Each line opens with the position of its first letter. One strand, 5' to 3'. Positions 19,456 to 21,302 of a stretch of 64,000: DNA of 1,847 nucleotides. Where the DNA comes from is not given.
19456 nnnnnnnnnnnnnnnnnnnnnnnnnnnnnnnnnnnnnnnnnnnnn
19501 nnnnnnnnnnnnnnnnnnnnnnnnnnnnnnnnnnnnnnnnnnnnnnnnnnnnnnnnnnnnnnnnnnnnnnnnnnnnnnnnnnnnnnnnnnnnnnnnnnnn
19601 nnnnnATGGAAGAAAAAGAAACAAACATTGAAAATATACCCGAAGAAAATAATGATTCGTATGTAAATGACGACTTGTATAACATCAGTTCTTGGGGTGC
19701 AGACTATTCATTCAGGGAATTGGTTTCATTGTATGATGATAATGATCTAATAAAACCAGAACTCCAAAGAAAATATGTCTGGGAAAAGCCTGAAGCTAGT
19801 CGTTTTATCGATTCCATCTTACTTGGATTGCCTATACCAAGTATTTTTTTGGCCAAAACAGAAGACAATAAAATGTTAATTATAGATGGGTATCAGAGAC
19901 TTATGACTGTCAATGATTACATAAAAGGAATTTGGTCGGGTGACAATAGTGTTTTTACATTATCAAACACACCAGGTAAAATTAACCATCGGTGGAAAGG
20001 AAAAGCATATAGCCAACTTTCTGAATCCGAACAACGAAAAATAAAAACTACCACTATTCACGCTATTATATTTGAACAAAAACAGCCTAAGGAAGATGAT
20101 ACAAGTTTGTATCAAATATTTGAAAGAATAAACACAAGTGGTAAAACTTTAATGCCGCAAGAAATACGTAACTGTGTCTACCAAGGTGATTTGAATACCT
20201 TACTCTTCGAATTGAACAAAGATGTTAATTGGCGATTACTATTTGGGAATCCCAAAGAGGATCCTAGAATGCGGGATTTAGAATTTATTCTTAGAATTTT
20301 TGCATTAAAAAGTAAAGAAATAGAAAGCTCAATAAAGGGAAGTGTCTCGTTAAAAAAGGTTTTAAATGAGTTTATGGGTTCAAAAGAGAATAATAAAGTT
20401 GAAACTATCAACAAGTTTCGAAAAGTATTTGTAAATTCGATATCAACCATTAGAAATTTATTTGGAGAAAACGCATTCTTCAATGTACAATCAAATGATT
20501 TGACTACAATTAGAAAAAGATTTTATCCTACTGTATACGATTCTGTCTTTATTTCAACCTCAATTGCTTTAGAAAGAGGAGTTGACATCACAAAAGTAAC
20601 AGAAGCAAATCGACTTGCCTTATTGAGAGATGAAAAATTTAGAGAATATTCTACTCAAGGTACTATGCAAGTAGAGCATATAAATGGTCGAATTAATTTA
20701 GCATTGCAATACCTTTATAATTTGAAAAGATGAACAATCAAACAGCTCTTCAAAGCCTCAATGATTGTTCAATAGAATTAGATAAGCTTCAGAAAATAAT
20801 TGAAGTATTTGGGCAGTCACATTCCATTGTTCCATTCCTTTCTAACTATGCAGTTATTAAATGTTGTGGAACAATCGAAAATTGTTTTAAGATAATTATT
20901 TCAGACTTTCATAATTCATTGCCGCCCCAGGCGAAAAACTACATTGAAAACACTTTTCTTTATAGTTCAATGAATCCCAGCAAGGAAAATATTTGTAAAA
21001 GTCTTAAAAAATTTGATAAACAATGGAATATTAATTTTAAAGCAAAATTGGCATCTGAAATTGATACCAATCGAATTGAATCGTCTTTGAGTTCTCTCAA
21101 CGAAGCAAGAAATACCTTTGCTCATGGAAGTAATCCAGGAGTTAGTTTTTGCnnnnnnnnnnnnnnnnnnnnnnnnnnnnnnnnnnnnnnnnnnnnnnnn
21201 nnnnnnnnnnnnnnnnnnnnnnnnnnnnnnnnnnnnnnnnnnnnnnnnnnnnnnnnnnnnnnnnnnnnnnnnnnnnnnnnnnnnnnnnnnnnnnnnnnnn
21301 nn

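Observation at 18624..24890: Candidate undescribed defence island: CBS-like/HEPN + DUF262 + HEPN + PLD-SF2 helicase-DUF3427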

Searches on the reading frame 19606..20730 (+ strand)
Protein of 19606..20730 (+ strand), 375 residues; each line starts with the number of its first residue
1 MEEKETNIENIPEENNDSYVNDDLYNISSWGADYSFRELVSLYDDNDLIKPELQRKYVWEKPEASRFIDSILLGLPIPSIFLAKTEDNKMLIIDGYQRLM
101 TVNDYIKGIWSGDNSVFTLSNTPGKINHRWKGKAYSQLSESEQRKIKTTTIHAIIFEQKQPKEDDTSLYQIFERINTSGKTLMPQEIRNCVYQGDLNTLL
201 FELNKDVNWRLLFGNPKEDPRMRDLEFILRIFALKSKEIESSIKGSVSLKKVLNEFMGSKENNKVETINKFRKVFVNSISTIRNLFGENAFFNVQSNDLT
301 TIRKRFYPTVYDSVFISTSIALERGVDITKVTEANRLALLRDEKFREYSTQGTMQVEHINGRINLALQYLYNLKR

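Call 3: search_protein_families(library=pfam, proteins=[window:19606-20730:+], max_evalue=0.01)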
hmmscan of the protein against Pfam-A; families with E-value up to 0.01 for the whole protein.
window:19606-20730:+ (375 aa): 1 family
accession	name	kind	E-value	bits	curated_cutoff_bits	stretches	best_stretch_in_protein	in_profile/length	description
PF03235.19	GmrSD_N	-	1.9e-27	97.2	33.2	1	38-192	3-198/199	GmrSD restriction endonuclease, N-terminal domain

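Call 4: search_protein_families(library=padloc, proteins=[window:19606-20730:+], max_evalue=0.01)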
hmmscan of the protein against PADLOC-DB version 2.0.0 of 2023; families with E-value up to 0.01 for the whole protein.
window:19606-20730:+ (375 aa): 10 families
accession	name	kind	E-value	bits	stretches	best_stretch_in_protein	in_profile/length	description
PDLC03877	NsnA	-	8.2e-62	207.6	1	22-368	39-377/385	-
PDLC04027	PD-T4-2_A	-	7.4e-49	164.7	1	25-369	29-360/363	-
PDLC03418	REase_II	-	3.8e-14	50.6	1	38-195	23-161/372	Type II restriction enzyme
PDLC04151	HEC-05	-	3.1e-08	30.8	1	34-93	26-85/600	-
PDLC04150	HEC-05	-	4.2e-06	23.9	1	44-99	18-73/583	-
PDLC04155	HEC-06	-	6e-05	19.7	1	40-102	13-83/562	-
PDLC04154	HEC-06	-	0.00013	18.8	1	36-103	14-86/569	-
PDLC04157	HEC-06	-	0.00049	16.8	1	34-103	9-86/558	-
PDLC02792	SspE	-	0.0012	15.2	0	50-75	26-51/771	SspE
PDLC04709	PDC-M55C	-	0.004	13.9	0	48-88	29-69/554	-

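Call 6: search_protein_families(library=ncbifam, proteins=[window:19606-20730:+], max_evalue=0.01)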
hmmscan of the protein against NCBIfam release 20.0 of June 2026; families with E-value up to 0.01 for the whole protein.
window:19606-20730:+ (375 aa): 0 families

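Call 7: search_protein_families(library=phrogs, proteins=[window:19606-20730:+], max_evalue=0.01)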
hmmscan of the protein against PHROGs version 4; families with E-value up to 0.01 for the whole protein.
window:19606-20730:+ (375 aa): 3 families
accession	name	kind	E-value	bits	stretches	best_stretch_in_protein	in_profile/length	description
phrog_2598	-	unknown function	2.2e-67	228.7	1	5-369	3-348/352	-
phrog_1583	-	unknown function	1.8e-22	80.6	1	36-189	23-170/417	-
phrog_26759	-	unknown function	4.9e-11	42.6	1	49-199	25-179/593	-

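Call 11: search_solved_structures(query=window:19606-20730:+, max_evalue=0.1)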
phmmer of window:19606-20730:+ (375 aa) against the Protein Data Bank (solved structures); distinct sequences matched with E-value up to 0.1: 1.
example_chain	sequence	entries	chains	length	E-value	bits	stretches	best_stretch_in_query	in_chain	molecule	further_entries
7p9k_A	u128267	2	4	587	0.051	16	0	35-86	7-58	DUF262 domain-containing protein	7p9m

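Call 30: find_homologous_proteins(query=window:19606-20730:+, max_evalue=1e-10)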
Query window:19606-20730:+ (375 aa): 2653 proteins with E <= 1e-10 among 5323 candidates; the best 120 are listed.
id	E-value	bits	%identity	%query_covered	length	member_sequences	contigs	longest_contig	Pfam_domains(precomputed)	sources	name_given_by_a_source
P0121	1.0e-212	724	85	100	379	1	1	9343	PF03235.20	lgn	-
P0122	5.7e-211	718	85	100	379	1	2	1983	PF03235.20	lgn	-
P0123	9.7e-210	714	84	100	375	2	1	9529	PF03235.20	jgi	-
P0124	3.2e-209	712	84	99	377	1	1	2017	PF03235.20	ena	-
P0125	1.7e-208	710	84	100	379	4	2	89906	PF03235.20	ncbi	-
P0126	3.8e-208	709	84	100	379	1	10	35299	PF03235.20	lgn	-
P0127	1.2e-206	704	84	100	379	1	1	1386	PF03235.20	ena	-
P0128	6.0e-206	702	84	98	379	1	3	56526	PF03235.20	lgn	-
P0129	1.0e-205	701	83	100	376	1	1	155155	PF03235.20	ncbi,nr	ncbi:MAG: DUF262 domain-containing protein [Bacteroidetes bacterium]|nr:DUF262 domain-containing pro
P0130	1.0e-205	701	84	100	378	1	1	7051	PF03235.20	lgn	-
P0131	1.2e-205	701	82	100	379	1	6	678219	PF03235.20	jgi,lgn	jgi:hypothetical protein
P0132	1.2e-203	694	82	100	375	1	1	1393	PF03235.20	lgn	-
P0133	1.5e-203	694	83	100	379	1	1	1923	PF03235.20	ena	-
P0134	2.0e-203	693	82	100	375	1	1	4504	PF03235.20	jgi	jgi:uncharacterized protein with ParB-like and HNH nuclease domain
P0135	3.8e-203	692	82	99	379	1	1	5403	PF03235.20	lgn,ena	-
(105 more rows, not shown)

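Call 35: find_related_loci(query=A2, collection=metagenome_contigs, flank=6000)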
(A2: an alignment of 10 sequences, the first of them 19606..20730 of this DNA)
Query A2 (375 aa) in metagenome_contigs; peptide patterns used: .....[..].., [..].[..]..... (x = any residue, [..] = any of these).
600 stretches matched a pattern (row limit reached: there are more); 445 encode a relative of the query (tblastn E <= 1e-3); the best 80 are kept; 80 distinct loci.
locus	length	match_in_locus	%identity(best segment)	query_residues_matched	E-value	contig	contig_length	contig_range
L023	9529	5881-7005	84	1-375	0e+0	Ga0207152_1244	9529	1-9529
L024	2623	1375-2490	74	1-374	0e+0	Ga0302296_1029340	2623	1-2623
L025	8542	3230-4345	74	3-374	0e+0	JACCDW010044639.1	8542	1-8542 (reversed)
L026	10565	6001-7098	70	7-372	2e-175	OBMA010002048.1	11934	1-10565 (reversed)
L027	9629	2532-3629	64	8-374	6e-160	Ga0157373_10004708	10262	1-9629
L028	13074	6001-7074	66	17-374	5e-157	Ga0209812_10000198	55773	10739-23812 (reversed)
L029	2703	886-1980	62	7-372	5e-164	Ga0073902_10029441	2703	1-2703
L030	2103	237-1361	62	1-373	3e-165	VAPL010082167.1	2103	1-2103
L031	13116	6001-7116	68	5-373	5e-173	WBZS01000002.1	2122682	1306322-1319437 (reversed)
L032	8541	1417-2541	62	1-373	9e-152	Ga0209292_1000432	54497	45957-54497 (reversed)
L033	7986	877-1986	63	4-374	4e-151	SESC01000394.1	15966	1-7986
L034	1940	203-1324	61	1-373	2e-161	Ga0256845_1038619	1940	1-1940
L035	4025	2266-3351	63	14-373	5e-154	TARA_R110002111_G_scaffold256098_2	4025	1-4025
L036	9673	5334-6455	61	1-373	4e-149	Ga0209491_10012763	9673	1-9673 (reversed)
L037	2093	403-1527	61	1-373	3e-160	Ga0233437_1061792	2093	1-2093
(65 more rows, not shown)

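Call 81: search_dna_similar(query=window:19606-20730:+, collection=phages, mode=protein, max_rows=10)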
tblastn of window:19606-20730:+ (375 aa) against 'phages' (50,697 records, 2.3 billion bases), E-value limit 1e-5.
Records with a match: 26; places in all: 26; records where one place covers at least 80% of the query: 1.
Best place of each record, by identity: <60% 26.
By first word of the organism name: Moraxella 9; Vibrio 5; Klebsiella 2; Peduovirus 2; Brevibacillus 2; Bacteriophage 2; Akkermansia 1; Ralstonia 1; Terrisporobacter 1; Microcoleus 1.
By host as written in the record: Moraxella catarrhalis 9; - 5; Klebsiella pneumoniae ST16-OXA48 2; Brevibacillus laterosporus 2; Akkermansia muciniphila 1; Vibrio sp. 1; Vibrio cyclitrophicus 10N.286.55.A5 1; Vibrio cyclitrophicus 10N.286.55.E8 1; and 4 more.
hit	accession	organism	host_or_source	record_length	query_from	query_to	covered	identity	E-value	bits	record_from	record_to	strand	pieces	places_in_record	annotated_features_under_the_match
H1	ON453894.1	Akkermansia phage Chambord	Akkermansia muciniphila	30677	25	374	93%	33.3%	6e-47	177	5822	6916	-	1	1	hypothetical protein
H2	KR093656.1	Moraxella phage Mcat32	Moraxella catarrhalis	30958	51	323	73%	30.0%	7e-16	85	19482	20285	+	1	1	hypothetical protein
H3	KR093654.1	Moraxella phage Mcat30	Moraxella catarrhalis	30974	51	323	73%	30.0%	7e-16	85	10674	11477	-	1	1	hypothetical protein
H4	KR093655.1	Moraxella phage Mcat31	Moraxella catarrhalis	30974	51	323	73%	30.0%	7e-16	85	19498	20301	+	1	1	hypothetical protein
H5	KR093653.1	Moraxella phage Mcat29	Moraxella catarrhalis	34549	51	323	73%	30.0%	7e-16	85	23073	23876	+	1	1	hypothetical protein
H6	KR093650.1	Moraxella phage Mcat26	Moraxella catarrhalis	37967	51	323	73%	30.0%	7e-16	85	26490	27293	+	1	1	hypothetical protein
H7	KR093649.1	Moraxella phage Mcat25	Moraxella catarrhalis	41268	51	323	73%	30.0%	7e-16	85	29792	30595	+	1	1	hypothetical protein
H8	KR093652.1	Moraxella phage Mcat28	Moraxella catarrhalis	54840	51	323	73%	30.0%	7e-16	85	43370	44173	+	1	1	hypothetical protein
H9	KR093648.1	Moraxella phage Mcat24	Moraxella catarrhalis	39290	51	323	73%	29.7%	3e-15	83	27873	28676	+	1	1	hypothetical protein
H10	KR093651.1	Moraxella phage Mcat27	Moraxella catarrhalis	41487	51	323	73%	29.7%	3e-15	83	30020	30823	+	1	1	hypothetical protein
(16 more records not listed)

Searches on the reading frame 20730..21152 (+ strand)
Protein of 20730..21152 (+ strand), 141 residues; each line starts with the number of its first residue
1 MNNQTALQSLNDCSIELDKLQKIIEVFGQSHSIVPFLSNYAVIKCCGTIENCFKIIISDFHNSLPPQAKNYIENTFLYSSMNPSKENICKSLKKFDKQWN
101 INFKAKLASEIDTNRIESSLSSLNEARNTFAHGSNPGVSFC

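Call 3: search_protein_families(library=pfam, proteins=[window:20730-21152:+], max_evalue=0.01)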
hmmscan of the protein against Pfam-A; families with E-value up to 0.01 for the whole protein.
window:20730-21152:+ (141 aa): 3 families
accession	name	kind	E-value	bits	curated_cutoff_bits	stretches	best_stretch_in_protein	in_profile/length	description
PF18735.6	HEPN_RiboL-PSP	-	1.5e-13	51.5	28.4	1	14-139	7-167/191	RiboL-PSP-HEPN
PF18731.6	HEPN_Swt1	-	0.0057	17.4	27.5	0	84-134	48-93/115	Swt1-like HEPN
PF07751.16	Abi_2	-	0.0083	16.9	25.6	0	91-134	144-180/184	Abi-like protein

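Call 4: search_protein_families(library=padloc, proteins=[window:20730-21152:+], max_evalue=0.01)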
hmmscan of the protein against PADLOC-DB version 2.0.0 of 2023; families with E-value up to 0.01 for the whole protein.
window:20730-21152:+ (141 aa): 1 family
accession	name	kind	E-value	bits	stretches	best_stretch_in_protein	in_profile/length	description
PDLC04028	PD-T4-2_B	-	2.5e-06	25.6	1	33-135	26-132/168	-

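Call 6: search_protein_families(library=ncbifam, proteins=[window:20730-21152:+], max_evalue=0.01)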
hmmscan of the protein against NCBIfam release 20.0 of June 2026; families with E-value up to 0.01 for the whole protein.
window:20730-21152:+ (141 aa): 0 families

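Call 7: search_protein_families(library=phrogs, proteins=[window:20730-21152:+], max_evalue=0.01)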
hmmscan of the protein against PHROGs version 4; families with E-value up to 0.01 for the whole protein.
window:20730-21152:+ (141 aa): 1 family
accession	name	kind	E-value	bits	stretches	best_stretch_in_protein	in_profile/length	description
phrog_2158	-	moron, auxiliary metabolic gene and host takeover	0.00074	19.9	1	60-135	175-218/315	abortive infection resistance protein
